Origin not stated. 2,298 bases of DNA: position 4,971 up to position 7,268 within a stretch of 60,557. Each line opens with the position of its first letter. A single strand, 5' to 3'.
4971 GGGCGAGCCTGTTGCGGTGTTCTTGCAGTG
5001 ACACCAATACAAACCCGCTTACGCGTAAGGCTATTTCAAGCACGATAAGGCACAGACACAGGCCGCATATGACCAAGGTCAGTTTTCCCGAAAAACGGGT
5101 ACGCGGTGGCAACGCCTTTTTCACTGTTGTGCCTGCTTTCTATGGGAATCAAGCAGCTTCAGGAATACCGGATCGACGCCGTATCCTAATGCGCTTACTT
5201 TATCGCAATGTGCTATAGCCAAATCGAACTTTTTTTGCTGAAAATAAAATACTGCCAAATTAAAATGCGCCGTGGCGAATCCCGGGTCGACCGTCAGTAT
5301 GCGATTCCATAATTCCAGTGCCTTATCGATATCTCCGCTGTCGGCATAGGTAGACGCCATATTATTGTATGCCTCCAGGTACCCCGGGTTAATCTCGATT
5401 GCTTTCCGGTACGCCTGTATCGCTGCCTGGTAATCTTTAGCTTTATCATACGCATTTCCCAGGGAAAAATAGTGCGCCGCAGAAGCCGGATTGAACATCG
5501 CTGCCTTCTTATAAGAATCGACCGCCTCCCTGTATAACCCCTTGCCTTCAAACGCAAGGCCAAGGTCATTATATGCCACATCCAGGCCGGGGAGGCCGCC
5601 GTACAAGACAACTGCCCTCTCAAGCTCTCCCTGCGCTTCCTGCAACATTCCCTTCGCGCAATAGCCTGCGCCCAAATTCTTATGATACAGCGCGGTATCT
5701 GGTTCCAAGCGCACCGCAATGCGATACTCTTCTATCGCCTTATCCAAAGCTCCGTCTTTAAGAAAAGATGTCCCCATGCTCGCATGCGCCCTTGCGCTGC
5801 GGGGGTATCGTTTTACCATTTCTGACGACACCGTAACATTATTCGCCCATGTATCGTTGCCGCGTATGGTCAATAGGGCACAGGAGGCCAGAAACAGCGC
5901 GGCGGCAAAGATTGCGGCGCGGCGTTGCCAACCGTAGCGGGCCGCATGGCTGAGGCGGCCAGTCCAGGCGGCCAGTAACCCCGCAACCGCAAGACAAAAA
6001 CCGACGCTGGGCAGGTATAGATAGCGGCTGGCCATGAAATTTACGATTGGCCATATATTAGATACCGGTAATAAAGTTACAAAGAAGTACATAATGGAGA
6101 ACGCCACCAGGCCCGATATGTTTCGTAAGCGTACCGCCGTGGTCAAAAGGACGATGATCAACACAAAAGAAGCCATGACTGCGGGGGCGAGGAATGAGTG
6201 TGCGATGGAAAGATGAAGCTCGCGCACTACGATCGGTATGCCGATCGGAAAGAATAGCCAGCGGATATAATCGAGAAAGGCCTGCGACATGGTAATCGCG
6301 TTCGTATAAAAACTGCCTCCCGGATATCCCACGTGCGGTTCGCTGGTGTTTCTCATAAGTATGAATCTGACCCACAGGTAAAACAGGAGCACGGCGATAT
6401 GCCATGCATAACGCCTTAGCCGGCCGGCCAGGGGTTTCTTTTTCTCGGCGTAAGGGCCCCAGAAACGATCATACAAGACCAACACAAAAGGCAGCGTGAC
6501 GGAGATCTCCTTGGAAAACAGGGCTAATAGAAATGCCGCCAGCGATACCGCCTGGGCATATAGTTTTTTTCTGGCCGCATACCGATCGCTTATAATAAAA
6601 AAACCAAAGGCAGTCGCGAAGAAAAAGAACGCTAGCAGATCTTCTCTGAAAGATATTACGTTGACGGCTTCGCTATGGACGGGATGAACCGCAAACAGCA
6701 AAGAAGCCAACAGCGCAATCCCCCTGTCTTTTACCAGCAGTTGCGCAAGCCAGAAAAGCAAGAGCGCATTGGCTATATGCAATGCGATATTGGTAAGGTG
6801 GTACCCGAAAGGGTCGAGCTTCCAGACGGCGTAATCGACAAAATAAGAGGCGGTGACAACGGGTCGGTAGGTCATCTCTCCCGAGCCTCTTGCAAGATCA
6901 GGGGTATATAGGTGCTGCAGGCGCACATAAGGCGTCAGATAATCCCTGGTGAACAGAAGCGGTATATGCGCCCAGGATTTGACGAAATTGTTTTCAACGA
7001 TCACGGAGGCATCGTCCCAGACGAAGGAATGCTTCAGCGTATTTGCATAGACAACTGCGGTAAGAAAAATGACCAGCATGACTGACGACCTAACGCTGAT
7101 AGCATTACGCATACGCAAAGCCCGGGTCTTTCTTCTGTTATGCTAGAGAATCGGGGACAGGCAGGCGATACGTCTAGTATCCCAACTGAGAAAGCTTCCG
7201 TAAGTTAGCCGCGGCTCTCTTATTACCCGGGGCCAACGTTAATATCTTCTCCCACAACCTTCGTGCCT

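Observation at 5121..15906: Array of four bacterial TMTC-like (GT-C + TPR) glycosyltransferase paralogs: a candidate multi-enzyme periplasmic protein glycosylation system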

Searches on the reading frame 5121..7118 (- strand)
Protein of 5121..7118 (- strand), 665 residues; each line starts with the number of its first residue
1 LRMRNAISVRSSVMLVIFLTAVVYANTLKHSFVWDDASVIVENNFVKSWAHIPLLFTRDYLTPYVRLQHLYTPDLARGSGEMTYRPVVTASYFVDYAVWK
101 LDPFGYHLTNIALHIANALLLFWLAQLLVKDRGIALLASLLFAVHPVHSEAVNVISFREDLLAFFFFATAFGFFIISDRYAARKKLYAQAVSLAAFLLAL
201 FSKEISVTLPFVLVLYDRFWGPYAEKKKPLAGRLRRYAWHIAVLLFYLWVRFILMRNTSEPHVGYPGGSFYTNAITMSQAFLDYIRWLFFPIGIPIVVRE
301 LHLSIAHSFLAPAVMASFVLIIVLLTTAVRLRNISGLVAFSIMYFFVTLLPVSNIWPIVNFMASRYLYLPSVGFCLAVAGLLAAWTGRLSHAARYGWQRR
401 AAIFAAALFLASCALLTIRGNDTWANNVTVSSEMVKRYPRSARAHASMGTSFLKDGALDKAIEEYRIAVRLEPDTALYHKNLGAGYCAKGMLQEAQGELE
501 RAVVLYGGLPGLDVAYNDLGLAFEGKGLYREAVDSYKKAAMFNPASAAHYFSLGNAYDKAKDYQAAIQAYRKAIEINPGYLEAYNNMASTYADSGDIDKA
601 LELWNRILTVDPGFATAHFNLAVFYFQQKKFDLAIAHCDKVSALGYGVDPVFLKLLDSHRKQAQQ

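Call 4: search_protein_families(library=pfam, proteins=[window:5121-7118:-], max_evalue=0.01)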
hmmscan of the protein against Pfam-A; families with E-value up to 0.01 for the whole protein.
window:5121-7118:- (665 aa): 22 families
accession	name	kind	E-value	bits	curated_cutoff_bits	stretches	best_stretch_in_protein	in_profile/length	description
PF00515.34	TPR_1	-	2.2e-35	119.4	27.8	4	550-580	4-34/34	Tetratricopeptide repeat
PF07719.23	TPR_2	-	1.6e-29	99.9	27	3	550-579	4-33/34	Tetratricopeptide repeat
PF13414.12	TPR_11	-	7.6e-25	86.8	26.8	4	562-595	9-42/42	TPR repeat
PF13181.12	TPR_8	-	9.8e-23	78.8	25.7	1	550-579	4-33/34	Tetratricopeptide repeat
PF13424.12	TPR_12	-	1.5e-21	76.8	30.1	2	477-539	5-71/77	Tetratricopeptide repeat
PF13431.12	TPR_17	-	4.7e-20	70.6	24.4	1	569-602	1-34/34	Tetratricopeptide repeat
PF13432.12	TPR_16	-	5.8e-20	71.8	32.7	2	587-640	3-56/65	Tetratricopeptide repeat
PF13428.12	TPR_14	-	1.9e-14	53.2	23.5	2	582-622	2-42/44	Tetratricopeptide repeat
PF14559.12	TPR_19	-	3.2e-14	53.4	25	2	560-607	4-51/68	Tetratricopeptide repeat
PF13176.12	TPR_7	-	6.9e-11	41.8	27.9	0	551-577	3-29/36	Tetratricopeptide repeat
PF13174.12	TPR_6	-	6.8e-09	36.2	26.3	0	551-578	4-31/33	Tetratricopeptide repeat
PF13374.12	TPR_10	-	1.4e-08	34.9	27.5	0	552-576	7-31/42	Tetratricopeptide repeat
PF24575.1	TPR_Slam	-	9.1e-08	32.9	35.2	0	589-632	55-98/104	Surface lipoprotein assembly modifier, N-terminal TPR repeats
PF23914.1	TPR_CcmH_CycH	-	5.4e-07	30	42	1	544-642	47-148/158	Cytochrome c-type biogenesis protein H TPR domain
PF25058.1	ARM_TT21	-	9e-05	22.9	27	1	532-630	42-143/155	Tetratricopeptide repeat protein 21 ARM repeat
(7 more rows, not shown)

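Call 5: search_protein_families(library=ncbifam, proteins=[window:5121-7118:-], max_evalue=0.01)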
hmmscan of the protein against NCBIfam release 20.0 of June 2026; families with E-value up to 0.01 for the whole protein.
window:5121-7118:- (665 aa): 34 families (the best 25 are shown)
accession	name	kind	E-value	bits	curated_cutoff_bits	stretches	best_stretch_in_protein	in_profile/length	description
NF040959.1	MamA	equivalog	3.9e-24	85.2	200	2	515-644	74-202/204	magnetosome protein MamA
TIGR02917.1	PEP_TPR_lipo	equivalog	1.4e-19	69.5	312.2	1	431-630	352-548/899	XrtA/PEP-CTERM system TPR-repeat protein PrsT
TIGR02521.1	type_IV_pilW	equivalog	1.8e-19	70.3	154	2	545-638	28-122/234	type IV pilus biogenesis/stability protein PilW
NF033762.1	social_mot_Tgl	equivalog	3.7e-16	59.2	225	2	550-640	34-125/252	social motility TPR repeat lipoprotein Tgl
NF033920.0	C39_PA2778_fam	equivalog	4.8e-16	59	150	2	524-610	167-253/255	PA2778 family cysteine peptidase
NF033758.1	gliding_GltE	equivalog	3.9e-15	55.8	225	2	552-645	227-320/411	adventurous gliding motility TPR repeat lipoprotein GltE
NF002725.1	PRK02603.1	equivalog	1.4e-11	44.7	143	2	550-628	38-119/173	photosystem I assembly protein Ycf3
NF047507.1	TPR_BatC_Lepto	exception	4.9e-11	42.5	175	1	527-587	72-136/214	TPR repeat-containing protein BatC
TIGR02552.1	LcrH_SycD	equivalog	6.2e-10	38.9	104.8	1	526-601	31-106/136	SycD/LcrH family type III secretion system chaperone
NF008391.2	PRK11189.1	equivalog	8.8e-10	38.5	250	2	541-637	59-155/297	lipoprotein NlpI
NF047558.1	TPR_END_plus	domain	1.9e-07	30.9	32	0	583-613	1-31/56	TPR end-of-group domain-containing protein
TIGR00990.1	3a0801s09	subfamily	2.1e-07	30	757.25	1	552-632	132-211/615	mitochondrial import receptor subunit TOM70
TIGR04510.1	mod_pep_cyc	subfamily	2.2e-07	29.8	400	1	520-642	405-528/814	putative peptide modification system cyclase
NF008757.0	PRK11788.1-5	equivalog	4.2e-07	29.4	363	1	442-617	69-250/388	lipopolysaccharide assembly protein LapB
TIGR03939.1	PGA_TPR_OMP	equivalog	1.3e-05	23.6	366.65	1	526-629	66-166/800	poly-beta-1,6 N-acetyl-D-glucosamine export porin PgaA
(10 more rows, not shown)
